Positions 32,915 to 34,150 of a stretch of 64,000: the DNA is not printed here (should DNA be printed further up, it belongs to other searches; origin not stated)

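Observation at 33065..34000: Uncharacterised 311-aa protein with GYPECC and WHPC-x3-DC motifs leading the ssnA operon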

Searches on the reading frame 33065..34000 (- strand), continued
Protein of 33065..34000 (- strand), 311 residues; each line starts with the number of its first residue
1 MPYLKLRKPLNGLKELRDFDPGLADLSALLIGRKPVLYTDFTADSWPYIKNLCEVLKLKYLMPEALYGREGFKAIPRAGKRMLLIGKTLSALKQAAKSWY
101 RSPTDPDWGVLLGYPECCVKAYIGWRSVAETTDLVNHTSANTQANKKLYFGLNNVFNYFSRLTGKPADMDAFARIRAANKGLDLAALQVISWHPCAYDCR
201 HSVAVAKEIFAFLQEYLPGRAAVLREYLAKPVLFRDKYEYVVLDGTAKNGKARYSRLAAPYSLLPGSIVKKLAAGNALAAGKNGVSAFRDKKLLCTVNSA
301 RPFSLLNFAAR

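Call 64: search_protein_families(library=pfam, proteins=[P0243, P0248, P0215, P0229, P0231, P0246, P0221, P0242, P0252, P0236], max_evalue=0.01)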
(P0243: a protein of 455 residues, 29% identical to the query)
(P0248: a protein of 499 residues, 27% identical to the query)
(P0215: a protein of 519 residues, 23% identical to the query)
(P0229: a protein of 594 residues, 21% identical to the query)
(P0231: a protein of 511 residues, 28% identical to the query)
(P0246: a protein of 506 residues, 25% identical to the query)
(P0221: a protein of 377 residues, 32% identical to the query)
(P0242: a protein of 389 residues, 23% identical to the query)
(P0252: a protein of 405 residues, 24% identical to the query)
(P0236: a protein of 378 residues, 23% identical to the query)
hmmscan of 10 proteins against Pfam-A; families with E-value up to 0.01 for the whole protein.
P0243 (455 aa): 7 families
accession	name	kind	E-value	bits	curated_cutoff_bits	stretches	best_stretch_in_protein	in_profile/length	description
PF13847.12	Methyltransf_31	-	6.2e-06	26.4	27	1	314-387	3-80/145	Methyltransferase domain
PF07021.18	MetW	-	1.2e-05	25.4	21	1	311-415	10-107/193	Methionine biosynthesis protein MetW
PF13649.12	Methyltransf_25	-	5e-05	24.4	27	1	318-402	1-84/97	Methyltransferase domain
PF13489.12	Methyltransf_23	-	0.00047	20.4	27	1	310-386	19-86/164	Methyltransferase domain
PF04467.17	DUF483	-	0.0038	17.6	25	0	92-112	34-55/122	Protein of unknown function (DUF483)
PF08242.18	Methyltransf_12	-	0.004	18.3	30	1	319-388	1-72/98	Methyltransferase domain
PF05175.20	MTS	-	0.0048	17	23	1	286-386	6-103/170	Methyltransferase small domain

P0248 (499 aa): 10 families
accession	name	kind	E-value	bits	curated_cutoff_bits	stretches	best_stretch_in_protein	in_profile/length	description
PF13649.12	Methyltransf_25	-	1.3e-07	32.7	27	1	358-450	1-91/97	Methyltransferase domain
PF13847.12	Methyltransf_31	-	1.6e-06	28.3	27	1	357-457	6-109/145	Methyltransferase domain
PF13489.12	Methyltransf_23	-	3.7e-05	23.9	27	1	340-428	6-87/164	Methyltransferase domain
PF04467.17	DUF483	-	0.00026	21.4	25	1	124-166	30-70/122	Protein of unknown function (DUF483)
PF08241.18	Methyltransf_11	-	0.00038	21.5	21.2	1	359-450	1-88/95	Methyltransferase domain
PF07021.18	MetW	-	0.00074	19.6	21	1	356-394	15-52/193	Methionine biosynthesis protein MetW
PF08242.18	Methyltransf_12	-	0.00088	20.4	30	1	359-413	1-56/98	Methyltransferase domain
PF23525.1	Methyltransf_36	-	0.003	17.2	27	1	343-373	28-59/268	AprA MT2-like domain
PF05175.20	MTS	-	0.0032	17.6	23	1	347-416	23-91/170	Methyltransferase small domain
PF12692.13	Methyltransf_17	-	0.0078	16.6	27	0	340-426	14-97/160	S-adenosyl-L-methionine methyltransferase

P0215 (519 aa): 1 family
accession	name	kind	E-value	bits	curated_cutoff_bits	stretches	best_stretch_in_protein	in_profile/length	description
PF04467.17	DUF483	-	9.2e-07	29.3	25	1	335-408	31-98/122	Protein of unknown function (DUF483)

P0229 (594 aa): 1 family
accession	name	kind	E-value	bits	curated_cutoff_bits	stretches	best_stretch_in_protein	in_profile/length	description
PF04467.17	DUF483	-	0.0093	16.4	25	0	407-478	31-99/122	Protein of unknown function (DUF483)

P0231 (511 aa): 1 family
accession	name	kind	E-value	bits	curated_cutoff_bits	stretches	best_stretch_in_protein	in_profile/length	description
PF04467.17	DUF483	-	2e-05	25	25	1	352-385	36-67/122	Protein of unknown function (DUF483)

P0246 (506 aa): 5 families
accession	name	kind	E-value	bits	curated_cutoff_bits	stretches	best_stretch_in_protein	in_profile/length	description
PF13489.12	Methyltransf_23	-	1.8e-05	25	27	1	359-435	20-87/164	Methyltransferase domain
PF13649.12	Methyltransf_25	-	0.0005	21.1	27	1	365-457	1-91/97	Methyltransferase domain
PF04467.17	DUF483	-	0.00052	20.5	25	1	129-153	30-54/122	Protein of unknown function (DUF483)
PF08242.18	Methyltransf_12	-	0.0056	17.8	30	0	366-457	1-90/98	Methyltransferase domain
PF05175.20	MTS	-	0.007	16.5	23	0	333-392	6-62/170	Methyltransferase small domain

P0221 (377 aa): 1 family
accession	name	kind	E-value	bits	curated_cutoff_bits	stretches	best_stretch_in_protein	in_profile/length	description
PF04467.17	DUF483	-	0.00043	20.7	25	1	189-211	36-58/122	Protein of unknown function (DUF483)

P0242 (389 aa): 1 family
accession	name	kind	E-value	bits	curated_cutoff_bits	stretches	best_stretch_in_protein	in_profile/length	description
PF04467.17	DUF483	-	0.001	19.5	25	1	179-198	35-54/122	Protein of unknown function (DUF483)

P0252 (405 aa): 1 family
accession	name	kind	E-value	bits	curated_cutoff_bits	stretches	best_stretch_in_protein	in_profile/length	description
PF04467.17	DUF483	-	2.3e-06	28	25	1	176-278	34-99/122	Protein of unknown function (DUF483)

P0236 (378 aa): 1 family
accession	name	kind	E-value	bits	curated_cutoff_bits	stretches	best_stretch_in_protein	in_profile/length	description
PF04467.17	DUF483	-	7.6e-05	23.2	25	1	179-214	35-71/122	Protein of unknown function (DUF483)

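Call 73: list_cluster_members(proteins=[P0001])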
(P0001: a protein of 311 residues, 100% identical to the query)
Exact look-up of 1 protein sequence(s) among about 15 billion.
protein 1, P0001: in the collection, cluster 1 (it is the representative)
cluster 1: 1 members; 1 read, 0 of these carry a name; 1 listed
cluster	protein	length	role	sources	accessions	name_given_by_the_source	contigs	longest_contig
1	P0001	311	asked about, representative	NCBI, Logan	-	-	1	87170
